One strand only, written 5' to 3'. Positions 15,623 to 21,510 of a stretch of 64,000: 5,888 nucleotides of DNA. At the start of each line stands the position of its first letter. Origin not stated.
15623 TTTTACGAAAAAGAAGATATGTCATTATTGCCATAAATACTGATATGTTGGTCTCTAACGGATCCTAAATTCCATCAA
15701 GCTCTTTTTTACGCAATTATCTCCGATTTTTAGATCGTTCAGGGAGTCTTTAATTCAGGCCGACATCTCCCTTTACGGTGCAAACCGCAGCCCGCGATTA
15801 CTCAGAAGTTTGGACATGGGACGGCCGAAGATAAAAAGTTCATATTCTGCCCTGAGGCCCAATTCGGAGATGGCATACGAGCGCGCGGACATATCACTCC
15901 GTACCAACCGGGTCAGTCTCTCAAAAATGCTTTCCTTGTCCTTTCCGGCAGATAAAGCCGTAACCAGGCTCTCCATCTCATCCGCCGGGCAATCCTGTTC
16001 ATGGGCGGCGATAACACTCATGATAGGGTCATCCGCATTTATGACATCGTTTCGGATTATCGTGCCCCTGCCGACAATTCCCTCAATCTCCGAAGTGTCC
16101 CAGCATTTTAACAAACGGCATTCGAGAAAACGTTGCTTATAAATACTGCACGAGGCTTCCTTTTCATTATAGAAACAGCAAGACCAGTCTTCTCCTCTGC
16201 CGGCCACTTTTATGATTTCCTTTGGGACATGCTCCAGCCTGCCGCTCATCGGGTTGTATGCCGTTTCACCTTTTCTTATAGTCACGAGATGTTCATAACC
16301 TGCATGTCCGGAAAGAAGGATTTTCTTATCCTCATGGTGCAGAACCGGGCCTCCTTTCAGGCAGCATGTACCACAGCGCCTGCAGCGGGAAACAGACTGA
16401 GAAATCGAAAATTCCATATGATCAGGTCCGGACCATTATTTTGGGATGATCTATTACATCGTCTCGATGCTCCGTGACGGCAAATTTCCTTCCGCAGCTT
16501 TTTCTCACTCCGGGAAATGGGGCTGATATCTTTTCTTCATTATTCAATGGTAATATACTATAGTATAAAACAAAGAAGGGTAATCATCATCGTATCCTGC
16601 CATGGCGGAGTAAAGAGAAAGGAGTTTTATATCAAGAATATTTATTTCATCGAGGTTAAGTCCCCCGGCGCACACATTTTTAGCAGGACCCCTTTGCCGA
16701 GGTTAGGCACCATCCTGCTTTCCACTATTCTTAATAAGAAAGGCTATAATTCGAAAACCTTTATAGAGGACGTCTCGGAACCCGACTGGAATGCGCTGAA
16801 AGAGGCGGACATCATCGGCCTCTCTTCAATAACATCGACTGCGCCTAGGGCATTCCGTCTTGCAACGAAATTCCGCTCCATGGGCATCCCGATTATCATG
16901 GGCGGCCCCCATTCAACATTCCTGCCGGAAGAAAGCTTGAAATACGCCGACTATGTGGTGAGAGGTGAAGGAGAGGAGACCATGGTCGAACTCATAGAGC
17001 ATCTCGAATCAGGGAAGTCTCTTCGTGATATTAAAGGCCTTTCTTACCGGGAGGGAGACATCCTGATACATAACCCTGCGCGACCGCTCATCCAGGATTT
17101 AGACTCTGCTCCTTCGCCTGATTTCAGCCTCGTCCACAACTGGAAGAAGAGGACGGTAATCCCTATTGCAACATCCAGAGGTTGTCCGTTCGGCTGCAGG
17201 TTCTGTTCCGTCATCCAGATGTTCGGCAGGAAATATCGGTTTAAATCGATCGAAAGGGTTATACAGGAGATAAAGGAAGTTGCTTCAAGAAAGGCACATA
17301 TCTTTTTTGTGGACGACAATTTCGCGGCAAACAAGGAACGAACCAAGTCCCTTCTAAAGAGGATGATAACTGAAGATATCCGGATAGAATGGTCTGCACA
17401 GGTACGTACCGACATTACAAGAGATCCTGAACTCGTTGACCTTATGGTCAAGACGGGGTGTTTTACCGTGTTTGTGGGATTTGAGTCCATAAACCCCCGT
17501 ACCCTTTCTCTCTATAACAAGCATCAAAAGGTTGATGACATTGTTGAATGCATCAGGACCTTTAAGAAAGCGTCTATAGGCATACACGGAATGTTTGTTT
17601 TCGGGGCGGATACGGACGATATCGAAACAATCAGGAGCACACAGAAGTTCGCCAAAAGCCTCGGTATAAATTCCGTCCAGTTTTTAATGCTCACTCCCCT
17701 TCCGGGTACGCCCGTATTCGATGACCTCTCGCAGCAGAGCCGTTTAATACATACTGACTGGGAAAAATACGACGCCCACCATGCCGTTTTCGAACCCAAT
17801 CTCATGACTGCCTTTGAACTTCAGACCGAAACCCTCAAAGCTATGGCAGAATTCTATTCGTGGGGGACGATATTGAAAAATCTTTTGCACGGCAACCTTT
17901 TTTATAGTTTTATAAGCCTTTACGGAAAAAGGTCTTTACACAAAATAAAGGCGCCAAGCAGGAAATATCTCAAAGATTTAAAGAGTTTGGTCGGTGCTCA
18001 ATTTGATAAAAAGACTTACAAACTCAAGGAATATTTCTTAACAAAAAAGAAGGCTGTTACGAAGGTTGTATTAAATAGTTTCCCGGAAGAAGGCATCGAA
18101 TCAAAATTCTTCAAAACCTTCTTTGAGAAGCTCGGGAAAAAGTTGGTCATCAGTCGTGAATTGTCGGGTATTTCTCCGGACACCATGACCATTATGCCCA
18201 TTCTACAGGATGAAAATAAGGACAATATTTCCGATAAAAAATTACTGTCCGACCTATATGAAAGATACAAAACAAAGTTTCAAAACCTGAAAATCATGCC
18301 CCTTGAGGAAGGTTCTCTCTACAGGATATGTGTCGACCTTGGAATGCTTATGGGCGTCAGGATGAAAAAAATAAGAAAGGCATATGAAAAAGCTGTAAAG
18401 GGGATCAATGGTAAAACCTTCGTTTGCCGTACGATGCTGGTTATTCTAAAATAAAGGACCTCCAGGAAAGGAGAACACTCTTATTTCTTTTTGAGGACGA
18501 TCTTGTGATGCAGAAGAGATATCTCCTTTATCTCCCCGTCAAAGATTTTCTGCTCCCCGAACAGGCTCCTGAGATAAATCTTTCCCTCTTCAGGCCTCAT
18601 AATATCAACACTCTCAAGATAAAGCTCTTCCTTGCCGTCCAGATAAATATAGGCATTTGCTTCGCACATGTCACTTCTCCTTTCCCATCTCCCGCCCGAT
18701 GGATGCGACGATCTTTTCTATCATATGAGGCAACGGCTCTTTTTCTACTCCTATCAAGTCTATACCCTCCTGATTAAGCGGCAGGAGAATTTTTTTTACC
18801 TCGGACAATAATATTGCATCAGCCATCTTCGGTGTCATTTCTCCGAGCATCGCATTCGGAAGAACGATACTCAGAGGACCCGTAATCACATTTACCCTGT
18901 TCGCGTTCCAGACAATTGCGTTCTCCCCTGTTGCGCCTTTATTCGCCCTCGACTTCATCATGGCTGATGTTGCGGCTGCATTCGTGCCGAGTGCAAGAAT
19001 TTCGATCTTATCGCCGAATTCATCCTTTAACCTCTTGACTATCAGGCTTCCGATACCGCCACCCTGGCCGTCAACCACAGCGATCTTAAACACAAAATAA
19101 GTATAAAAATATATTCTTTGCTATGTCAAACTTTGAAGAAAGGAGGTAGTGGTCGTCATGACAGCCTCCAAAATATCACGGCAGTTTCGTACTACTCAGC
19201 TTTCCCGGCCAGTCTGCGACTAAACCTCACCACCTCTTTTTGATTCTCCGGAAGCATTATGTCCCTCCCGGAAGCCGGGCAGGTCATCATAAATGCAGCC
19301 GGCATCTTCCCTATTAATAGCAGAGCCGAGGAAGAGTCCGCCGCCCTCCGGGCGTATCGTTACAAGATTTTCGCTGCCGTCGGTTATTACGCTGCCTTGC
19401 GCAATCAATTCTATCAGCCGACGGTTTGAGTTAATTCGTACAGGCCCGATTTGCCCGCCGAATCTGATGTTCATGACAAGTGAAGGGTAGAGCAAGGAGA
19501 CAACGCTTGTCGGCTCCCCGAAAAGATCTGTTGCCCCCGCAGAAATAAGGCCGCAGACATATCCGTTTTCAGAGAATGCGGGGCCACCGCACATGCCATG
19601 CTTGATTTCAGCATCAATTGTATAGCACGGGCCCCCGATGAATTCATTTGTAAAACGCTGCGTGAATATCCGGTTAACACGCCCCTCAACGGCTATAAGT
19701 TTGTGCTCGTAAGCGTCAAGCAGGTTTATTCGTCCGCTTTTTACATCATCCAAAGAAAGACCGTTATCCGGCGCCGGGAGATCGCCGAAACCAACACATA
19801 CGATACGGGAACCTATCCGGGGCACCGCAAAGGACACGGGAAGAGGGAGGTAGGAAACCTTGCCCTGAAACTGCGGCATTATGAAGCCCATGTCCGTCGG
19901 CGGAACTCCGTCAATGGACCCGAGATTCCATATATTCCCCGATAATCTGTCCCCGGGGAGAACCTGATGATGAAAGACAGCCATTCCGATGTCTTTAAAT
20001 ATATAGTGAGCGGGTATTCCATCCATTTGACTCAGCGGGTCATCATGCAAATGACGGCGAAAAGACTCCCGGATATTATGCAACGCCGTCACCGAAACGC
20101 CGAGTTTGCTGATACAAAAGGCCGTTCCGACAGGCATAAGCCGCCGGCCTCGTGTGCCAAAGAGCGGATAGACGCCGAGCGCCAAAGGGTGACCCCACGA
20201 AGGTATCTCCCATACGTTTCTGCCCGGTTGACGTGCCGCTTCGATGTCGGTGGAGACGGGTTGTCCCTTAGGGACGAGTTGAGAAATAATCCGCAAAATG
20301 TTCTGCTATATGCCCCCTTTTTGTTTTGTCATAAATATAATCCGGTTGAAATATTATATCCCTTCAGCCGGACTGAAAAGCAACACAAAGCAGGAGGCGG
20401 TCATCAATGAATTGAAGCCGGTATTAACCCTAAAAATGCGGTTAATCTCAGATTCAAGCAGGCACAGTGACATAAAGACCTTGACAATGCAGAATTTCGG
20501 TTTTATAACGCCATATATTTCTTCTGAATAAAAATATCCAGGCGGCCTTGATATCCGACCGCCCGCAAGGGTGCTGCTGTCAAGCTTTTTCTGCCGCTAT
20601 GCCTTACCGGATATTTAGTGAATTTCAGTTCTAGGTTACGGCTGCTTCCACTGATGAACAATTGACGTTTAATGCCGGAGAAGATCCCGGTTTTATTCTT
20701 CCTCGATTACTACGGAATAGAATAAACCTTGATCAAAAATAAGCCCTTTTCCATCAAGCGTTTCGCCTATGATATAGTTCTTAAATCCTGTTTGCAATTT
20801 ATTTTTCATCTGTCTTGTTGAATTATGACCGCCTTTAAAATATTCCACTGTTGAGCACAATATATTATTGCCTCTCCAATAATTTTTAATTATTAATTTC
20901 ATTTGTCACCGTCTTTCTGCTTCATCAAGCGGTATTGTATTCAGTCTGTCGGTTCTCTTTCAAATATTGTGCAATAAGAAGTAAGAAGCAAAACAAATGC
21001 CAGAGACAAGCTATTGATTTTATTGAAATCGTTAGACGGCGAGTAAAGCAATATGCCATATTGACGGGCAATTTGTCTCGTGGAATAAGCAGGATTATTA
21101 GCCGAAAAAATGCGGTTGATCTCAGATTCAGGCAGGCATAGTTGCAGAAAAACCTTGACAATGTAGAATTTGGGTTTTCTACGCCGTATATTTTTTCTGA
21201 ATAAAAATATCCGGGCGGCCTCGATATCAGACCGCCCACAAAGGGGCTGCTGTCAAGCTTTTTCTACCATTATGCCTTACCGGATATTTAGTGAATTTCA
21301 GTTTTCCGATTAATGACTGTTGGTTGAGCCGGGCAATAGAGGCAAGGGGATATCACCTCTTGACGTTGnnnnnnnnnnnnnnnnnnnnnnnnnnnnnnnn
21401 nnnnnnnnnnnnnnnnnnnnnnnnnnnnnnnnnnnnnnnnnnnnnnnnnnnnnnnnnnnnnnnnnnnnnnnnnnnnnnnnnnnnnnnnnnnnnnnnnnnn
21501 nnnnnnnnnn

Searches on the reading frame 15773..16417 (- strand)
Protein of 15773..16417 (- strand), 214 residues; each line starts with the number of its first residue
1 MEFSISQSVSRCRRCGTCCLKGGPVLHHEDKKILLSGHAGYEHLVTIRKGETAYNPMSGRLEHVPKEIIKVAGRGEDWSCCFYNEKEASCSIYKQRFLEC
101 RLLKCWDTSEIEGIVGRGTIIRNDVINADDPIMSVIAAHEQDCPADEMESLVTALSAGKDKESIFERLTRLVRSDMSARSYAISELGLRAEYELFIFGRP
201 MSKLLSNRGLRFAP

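Call 54: search_protein_families(library=pfam, proteins=[window:15773-16417:-], max_evalue=0.001)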
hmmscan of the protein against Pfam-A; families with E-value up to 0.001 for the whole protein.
window:15773-16417:- (214 aa): 1 family
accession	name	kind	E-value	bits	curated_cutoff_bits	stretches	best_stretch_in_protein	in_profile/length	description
PF03692.20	CxxCxxCC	-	1.7e-07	32.3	23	1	12-106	2-72/85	Putative zinc- or iron-chelating domain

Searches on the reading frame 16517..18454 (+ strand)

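Call 28: search_protein_families(library=ncbifam, proteins=[window:16517-18454:+], max_evalue=0.00001)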
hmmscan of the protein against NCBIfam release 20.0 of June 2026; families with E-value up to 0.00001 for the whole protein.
window:16517-18454:+ (645 aa): 22 families
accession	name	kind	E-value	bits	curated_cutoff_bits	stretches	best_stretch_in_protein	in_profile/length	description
TIGR02026.1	BchE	equivalog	6e-58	196.9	481.35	1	49-462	11-443/497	magnesium-protoporphyrin IX monomethyl ester anaerobic oxidative cyclase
TIGR03471.1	HpnJ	equivalog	1.1e-45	156.5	577.6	1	102-415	74-398/472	hopanoid biosynthesis associated radical SAM protein HpnJ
TIGR04479.1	bcpD_PhpK_rSAM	subfamily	3.7e-43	147.6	600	1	146-380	174-407/504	PhpK family radical SAM P-methyltransferase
NF050148.1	rSAM_ApyD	equivalog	1e-38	133.2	750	1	96-431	74-412/645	RiPP biosynthesis radical SAM protein ApyD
TIGR04072.2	rSAM_ladder_B12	equivalog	4.3e-38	131.1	360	1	114-403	88-371/443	lipid biosynthesis B12-binding/radical SAM protein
TIGR04013.1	B12_SAM_MJ_1487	hypoth_equivalog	6.8e-35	120.6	251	1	92-402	39-355/382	TIGR04013 family B12-binding domain/radical SAM domain-containing protein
NF038361.1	rSAM_Sden_1168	equivalog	1.5e-33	116.2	575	1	138-405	185-474/560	Sden_1168 family B12-binding radical SAM P-methyltransferase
TIGR04367.1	HpnR_B12_rSAM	equivalog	4.2e-33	114.6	650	1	120-429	87-396/490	hopanoid C-3 methylase HpnR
TIGR04014.1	B12_SAM_MJ_0865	equivalog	1.8e-32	112.7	360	1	63-406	12-360/434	methyl-coenzyme M reductase glutamine C-methyltransferase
TIGR03975.1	rSAM_ocin_1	subfamily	1.1e-24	86.9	281.85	1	94-354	126-402/606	RiPP maturation radical SAM C-methyltransferase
TIGR04295.1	B12_rSAM_oligo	hypoth_equivalog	1.7e-24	86.3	400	1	119-406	97-386/422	TIGR04295 family B12-binding domain-containing radical SAM protein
NF033070.1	rSAM_AprD4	equivalog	4e-23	82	500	1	167-436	155-421/456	AprD4 family radical SAM diol-dehydratase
NF033712.0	B12_rSAM_KedN5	subfamily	1.2e-19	70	700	1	98-370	64-358/624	KedN5 family methylcobalamin-dependent radical SAM C-methyltransferase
NF040542.1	rSAM_RCCLKC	equivalog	2.1e-19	70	450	1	72-385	23-353/423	arsinothricin biosynthesis radical SAM protein ArsL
NF040546.1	rSAM_CUAEP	equivalog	2.8e-17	62.6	500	1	67-361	18-320/468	CUAEP/CCAEP-tail radical SAM (seleno)protein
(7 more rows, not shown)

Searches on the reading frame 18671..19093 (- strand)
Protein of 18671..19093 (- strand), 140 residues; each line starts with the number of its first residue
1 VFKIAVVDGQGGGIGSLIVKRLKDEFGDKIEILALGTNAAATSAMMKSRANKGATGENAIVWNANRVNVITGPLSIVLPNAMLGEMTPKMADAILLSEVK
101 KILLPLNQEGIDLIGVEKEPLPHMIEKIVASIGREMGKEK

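Call 54: search_protein_families(library=pfam, proteins=[window:18671-19093:-], max_evalue=0.001)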
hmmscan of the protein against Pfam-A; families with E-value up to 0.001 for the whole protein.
window:18671-19093:- (140 aa): 1 family
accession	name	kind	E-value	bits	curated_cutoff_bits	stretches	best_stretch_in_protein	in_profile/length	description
PF12953.12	DUF3842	-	4.3e-54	182.8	28.5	1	3-132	1-130/130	Domain of unknown function (DUF3842)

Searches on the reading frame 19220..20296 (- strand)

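Call 11: search_protein_families(library=pfam, proteins=[window:19220-20296:-], max_evalue=0.01)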
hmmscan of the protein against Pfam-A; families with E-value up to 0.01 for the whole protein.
window:19220-20296:- (358 aa): 1 family
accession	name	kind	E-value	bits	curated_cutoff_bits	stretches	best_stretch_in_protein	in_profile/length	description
PF13365.12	Trypsin_2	-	1.9e-05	25.9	27.6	1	57-250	1-144/144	Trypsin-like peptidase domain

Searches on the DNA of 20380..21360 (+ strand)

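Call 44: search_rna_families(source=window, start=20380, end=21360, threshold=evalue, max_evalue=1)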
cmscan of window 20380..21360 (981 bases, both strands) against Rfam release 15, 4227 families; matches with E-value up to 1: 0.
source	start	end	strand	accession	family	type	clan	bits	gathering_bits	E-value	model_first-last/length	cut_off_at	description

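Call 70: search_dna_similar(query=window:20424-20639:+, collection=plasmids, mode=distant, max_evalue=0.001, max_rows=10)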
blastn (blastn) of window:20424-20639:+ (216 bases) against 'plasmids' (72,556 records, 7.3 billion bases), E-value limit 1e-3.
No match.

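Call 71: search_dna_similar(query=window:20424-20639:+, collection=phages, mode=distant, max_evalue=0.001, max_rows=10)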
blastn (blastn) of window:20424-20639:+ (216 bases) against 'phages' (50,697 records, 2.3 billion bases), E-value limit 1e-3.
No match.
